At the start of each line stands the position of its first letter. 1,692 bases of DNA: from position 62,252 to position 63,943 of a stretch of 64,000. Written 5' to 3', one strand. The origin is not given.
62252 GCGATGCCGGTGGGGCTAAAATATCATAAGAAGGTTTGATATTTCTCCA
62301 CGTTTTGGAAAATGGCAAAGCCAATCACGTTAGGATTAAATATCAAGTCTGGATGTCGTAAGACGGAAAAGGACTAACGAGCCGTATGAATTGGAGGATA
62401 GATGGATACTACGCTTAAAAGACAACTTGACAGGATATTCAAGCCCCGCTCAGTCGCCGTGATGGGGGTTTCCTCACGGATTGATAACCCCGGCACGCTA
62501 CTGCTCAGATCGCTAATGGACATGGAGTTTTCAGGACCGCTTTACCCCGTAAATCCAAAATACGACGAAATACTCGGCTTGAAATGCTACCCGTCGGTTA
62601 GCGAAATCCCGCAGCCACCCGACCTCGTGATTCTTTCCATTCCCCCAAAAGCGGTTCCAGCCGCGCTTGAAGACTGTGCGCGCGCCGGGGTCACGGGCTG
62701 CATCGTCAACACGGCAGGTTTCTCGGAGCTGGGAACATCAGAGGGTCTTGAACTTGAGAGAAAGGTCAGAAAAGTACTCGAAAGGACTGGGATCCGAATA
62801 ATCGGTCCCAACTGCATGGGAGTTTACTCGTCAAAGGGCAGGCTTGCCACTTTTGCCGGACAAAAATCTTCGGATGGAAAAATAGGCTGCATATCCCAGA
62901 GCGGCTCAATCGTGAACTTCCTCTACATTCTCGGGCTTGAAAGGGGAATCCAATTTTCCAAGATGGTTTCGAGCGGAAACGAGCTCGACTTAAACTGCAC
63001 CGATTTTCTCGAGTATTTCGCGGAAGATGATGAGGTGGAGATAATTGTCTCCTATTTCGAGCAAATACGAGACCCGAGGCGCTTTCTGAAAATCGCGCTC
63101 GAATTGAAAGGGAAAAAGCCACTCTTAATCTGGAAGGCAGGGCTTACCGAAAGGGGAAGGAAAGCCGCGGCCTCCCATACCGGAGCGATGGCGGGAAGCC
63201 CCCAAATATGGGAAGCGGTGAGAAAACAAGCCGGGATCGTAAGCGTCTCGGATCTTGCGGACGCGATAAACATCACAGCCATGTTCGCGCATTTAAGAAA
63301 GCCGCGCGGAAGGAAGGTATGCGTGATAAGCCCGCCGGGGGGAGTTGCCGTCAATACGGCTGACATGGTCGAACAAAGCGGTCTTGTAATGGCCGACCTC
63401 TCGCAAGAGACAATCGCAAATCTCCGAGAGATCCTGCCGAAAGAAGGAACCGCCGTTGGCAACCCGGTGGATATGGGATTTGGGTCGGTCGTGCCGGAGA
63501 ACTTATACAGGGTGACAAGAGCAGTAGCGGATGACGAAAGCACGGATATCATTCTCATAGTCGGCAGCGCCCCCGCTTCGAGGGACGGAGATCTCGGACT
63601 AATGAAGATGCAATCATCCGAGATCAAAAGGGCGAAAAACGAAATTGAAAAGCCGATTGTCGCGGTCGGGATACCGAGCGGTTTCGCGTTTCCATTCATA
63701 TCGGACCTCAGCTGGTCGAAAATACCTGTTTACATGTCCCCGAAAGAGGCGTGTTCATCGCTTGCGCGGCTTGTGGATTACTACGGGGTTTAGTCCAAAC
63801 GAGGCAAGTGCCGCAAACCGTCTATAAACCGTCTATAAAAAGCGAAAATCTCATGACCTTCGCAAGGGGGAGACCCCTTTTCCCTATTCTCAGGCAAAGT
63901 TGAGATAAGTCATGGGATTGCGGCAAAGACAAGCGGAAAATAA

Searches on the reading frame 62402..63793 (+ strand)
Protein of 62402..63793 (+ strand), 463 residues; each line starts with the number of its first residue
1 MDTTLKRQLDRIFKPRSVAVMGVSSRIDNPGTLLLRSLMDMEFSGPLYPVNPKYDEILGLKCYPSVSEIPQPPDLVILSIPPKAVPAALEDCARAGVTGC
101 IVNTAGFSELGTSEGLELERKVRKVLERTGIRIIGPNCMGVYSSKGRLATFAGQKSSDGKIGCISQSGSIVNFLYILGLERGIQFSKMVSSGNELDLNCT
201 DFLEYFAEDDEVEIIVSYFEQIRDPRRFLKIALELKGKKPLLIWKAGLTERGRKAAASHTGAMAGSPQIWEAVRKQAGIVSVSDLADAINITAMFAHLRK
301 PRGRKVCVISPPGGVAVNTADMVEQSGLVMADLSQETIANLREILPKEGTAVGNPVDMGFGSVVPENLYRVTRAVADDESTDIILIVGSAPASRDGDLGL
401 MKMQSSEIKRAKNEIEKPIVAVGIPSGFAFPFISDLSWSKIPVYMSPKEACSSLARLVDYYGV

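Call 73: search_protein_families(library=pfam, proteins=[window:62402-63793:+], max_evalue=0.00001)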
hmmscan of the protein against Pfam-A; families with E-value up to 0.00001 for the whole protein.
window:62402-63793:+ (463 aa): 3 families
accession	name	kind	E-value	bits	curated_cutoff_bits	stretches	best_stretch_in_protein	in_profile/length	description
PF13607.11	Succ_CoA_lig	-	7.8e-45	152.5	27.4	1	159-295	2-138/138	Succinyl-CoA ligase like flavodoxin domain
PF13380.12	CoA_binding_2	-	1e-24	87.7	22.8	1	16-142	1-114/116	CoA binding domain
PF02629.25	CoA_binding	-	1.1e-11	45.8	22.3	1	14-105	2-96/97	CoA binding domain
